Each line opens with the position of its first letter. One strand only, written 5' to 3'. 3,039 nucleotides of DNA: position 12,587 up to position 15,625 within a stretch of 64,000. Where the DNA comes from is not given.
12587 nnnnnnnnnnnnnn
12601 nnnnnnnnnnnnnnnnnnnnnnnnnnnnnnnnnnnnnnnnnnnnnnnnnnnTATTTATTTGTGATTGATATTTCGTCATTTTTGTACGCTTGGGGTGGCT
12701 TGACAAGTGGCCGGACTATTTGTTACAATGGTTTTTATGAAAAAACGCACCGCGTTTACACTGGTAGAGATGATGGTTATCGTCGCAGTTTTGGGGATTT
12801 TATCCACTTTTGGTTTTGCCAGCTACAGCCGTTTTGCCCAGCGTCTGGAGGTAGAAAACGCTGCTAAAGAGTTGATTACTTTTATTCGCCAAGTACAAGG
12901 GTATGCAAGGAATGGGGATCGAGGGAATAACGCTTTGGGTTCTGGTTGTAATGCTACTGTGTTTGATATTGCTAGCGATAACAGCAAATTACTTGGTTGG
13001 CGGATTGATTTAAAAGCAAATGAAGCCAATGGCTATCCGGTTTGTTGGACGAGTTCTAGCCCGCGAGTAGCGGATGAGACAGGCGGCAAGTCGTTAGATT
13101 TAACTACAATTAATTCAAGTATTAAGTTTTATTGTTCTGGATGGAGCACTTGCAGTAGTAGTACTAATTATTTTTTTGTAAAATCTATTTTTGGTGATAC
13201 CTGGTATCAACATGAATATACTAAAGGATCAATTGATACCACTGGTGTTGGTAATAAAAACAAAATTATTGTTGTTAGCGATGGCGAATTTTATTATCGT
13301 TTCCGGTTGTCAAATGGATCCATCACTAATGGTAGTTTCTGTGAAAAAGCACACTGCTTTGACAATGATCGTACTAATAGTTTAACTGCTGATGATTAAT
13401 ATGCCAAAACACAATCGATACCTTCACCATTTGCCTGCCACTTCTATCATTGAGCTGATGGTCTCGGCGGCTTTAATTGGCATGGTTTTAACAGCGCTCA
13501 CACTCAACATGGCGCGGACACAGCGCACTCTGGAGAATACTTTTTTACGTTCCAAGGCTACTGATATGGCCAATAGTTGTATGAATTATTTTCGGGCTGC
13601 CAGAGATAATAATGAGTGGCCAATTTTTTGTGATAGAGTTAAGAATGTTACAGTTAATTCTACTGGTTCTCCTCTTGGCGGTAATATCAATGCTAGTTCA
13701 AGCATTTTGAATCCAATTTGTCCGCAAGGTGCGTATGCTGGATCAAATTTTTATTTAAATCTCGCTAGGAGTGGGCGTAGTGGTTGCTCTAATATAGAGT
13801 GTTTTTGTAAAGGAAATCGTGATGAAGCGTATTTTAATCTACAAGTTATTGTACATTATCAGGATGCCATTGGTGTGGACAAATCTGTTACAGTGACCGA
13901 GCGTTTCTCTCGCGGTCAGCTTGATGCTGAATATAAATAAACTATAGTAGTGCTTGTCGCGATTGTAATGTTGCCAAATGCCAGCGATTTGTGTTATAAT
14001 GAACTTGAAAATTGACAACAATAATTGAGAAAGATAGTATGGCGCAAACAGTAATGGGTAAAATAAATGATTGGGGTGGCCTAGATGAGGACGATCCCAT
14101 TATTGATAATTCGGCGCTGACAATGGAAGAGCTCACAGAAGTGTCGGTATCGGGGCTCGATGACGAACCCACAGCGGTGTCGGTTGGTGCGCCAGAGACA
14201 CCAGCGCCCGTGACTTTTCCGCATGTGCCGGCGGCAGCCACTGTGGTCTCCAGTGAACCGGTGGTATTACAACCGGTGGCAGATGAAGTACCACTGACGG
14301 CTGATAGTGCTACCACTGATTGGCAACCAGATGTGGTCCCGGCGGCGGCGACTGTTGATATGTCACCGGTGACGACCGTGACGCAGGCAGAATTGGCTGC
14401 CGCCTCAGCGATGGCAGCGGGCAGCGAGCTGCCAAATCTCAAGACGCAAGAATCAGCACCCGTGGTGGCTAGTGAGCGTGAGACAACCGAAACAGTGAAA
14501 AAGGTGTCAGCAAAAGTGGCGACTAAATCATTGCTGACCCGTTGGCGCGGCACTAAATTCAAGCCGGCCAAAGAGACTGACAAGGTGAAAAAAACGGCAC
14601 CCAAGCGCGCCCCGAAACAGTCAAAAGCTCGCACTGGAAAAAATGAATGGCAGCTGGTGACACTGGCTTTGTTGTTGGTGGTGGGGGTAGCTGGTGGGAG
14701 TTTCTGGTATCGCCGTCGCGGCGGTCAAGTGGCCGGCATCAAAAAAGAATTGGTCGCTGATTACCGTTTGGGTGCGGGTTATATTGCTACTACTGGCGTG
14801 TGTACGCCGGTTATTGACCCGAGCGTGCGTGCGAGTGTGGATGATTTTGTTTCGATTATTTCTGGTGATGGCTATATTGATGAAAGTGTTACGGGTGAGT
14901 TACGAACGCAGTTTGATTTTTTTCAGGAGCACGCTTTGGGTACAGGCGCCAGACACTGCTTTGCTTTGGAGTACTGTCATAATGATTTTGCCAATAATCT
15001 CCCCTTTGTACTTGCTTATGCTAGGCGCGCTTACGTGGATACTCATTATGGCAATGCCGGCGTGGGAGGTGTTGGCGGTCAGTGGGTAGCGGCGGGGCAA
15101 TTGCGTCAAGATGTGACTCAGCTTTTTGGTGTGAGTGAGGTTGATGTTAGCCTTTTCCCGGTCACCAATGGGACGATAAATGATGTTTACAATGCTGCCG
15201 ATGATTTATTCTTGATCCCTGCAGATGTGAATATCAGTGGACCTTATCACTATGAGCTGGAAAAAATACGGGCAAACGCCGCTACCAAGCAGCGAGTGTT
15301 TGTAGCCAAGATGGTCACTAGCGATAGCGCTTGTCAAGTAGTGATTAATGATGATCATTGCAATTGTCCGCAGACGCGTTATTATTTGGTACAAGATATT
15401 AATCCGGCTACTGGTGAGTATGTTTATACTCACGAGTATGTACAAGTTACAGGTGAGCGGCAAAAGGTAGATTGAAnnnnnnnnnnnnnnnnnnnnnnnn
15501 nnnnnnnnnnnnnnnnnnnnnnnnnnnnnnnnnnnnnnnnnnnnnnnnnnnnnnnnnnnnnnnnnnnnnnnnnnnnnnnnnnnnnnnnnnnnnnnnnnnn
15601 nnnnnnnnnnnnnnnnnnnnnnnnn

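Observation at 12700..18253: Operon of two type IV pilin-like genes followed by a tandem triplet of paralogous single-pass membrane proteins with a shared 6-Cys ectodomain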

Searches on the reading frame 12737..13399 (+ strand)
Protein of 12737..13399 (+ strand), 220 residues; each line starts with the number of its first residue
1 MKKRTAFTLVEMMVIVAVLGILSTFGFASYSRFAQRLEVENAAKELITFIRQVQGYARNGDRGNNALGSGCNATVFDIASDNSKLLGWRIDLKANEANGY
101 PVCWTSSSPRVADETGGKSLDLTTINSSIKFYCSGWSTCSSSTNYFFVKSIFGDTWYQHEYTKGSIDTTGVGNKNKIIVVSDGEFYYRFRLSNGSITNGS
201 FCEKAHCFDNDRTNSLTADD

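Call 3: search_protein_families(library=pfam, proteins=[window:12737-13399:+], max_evalue=1)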
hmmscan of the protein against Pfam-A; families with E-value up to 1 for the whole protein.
window:12737-13399:+ (220 aa): 2 families
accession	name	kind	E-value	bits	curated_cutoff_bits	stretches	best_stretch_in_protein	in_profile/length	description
PF07963.17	N_methyl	-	6.9e-06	25.9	21.2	1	1-25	1-25/27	Prokaryotic N-terminal methylation motif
PF20578.4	aBig_2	-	0.033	14.4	27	1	81-116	16-51/89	Atrophied bacterial Ig domain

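Call 4: search_protein_families(library=ncbifam, proteins=[window:12737-13399:+], max_evalue=1)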
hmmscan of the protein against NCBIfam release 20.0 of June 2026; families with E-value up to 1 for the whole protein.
window:12737-13399:+ (220 aa): 13 families
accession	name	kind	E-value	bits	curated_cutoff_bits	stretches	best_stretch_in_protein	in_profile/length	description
NF007800.0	PRK10506.1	equivalog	2.1e-08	34.1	158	1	1-60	5-64/163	prepilin peptidase-dependent protein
TIGR01708.2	typeII_sec_gspH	equivalog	6.6e-07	29.5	80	1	7-58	4-55/169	type II secretion system minor pseudopilin GspH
NF007862.0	PRK10574.1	equivalog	1.1e-06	28.8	138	1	1-49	1-49/145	prepilin peptidase-dependent pilin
NF040982.1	ComGD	equivalog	1.6e-05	25.3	70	1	5-58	2-55/139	competence type IV pilus minor pilin ComGD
NF041775.1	typeIV_PilA_Myxo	equivalog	0.00041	20.4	400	1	5-49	11-55/214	type IV pilin protein PilA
TIGR01710.1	typeII_sec_gspG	equivalog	0.006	16.6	88.85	1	6-46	2-42/134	type II secretion system major pseudopilin GspG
TIGR02532.1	IV_pilin_GFxxxE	domain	0.0066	16.3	16.3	1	6-26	3-23/24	prepilin-type N-terminal cleavage/methylation domain-containing protein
NF040999.1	pilin_ComGC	equivalog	0.031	14.5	75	1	5-22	2-19/84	competence type IV pilus major pilin ComGC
TIGR02596.1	TIGR02596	subfamily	0.04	14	70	1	7-36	1-32/196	Verru_Chthon cassette protein D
NF047827.1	T3SSXpsH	equivalog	0.04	13.7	160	1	7-56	3-52/145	type II secretion system protein XpsH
NF041002.1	pilin_ComGF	equivalog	0.055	13.7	80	1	5-61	2-60/139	competence type IV pilus minor pilin ComGF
NF041013.1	T4P_ComGE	equivalog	0.07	13.2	49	1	3-47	2-46/83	competence type IV pilus minor pilin ComGE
NF046075.1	UpsF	equivalog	0.2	10.4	400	1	8-62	275-329/484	membrane pilin protein UpsF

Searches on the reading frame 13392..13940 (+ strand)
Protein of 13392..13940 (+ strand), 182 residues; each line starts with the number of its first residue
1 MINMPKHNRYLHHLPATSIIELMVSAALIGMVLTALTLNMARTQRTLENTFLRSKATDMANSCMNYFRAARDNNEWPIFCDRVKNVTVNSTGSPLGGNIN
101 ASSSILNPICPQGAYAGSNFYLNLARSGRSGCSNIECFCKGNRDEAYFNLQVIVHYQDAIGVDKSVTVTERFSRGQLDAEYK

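Call 3: search_protein_families(library=pfam, proteins=[window:13392-13940:+], max_evalue=1)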
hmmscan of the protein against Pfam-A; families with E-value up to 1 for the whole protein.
window:13392-13940:+ (182 aa): 3 families
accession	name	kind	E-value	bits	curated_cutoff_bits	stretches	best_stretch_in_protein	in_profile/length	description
PF13197.11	DUF4013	-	0.17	12.1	26.9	1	19-69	99-148/168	Protein of unknown function (DUF4013)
PF20059.4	DUF6458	-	0.3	11.8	27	1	23-50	36-63/78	Domain of unknown function (DUF6458)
PF07963.17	N_methyl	-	0.92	9.6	21.2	0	18-36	8-26/27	Prokaryotic N-terminal methylation motif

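Call 4: search_protein_families(library=ncbifam, proteins=[window:13392-13940:+], max_evalue=1)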
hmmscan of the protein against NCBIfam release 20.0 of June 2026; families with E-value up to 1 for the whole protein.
window:13392-13940:+ (182 aa): 1 family
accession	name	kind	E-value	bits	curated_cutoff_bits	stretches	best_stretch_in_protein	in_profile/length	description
TIGR01708.2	typeII_sec_gspH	equivalog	0.057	13.4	80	1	18-50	5-39/169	type II secretion system minor pseudopilin GspH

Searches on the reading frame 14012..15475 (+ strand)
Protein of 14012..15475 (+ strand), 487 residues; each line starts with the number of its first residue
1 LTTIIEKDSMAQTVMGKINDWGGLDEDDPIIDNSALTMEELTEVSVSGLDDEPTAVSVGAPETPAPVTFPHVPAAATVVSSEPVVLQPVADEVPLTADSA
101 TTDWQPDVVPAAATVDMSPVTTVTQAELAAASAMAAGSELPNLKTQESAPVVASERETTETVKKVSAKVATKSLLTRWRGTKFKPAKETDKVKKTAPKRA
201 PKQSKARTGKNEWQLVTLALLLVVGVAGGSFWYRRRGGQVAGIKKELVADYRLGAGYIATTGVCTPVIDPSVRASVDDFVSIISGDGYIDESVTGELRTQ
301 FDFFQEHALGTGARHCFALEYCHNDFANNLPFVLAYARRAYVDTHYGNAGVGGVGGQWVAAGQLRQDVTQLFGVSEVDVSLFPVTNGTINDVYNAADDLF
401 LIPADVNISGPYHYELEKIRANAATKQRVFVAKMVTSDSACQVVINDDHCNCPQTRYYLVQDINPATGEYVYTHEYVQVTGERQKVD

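Call 3: search_protein_families(library=pfam, proteins=[window:14012-15475:+], max_evalue=1)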
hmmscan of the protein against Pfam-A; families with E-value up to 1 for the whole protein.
window:14012-15475:+ (487 aa): 1 family
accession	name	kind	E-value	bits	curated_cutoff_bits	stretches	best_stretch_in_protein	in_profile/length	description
PF14283.11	CD1107-like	-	0.0079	16.5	26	1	146-233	66-149/158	Mobile element protein CD1107-like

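Call 4: search_protein_families(library=ncbifam, proteins=[window:14012-15475:+], max_evalue=1)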
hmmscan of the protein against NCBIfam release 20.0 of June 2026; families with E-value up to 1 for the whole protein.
window:14012-15475:+ (487 aa): 1 family
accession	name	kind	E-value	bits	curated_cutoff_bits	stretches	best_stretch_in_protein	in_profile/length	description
TIGR04446.1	pren_cyc_PirE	subfamily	0.038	14.3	35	1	141-177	4-37/51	anacyclamide/piricyclamide family prenylated cyclic peptide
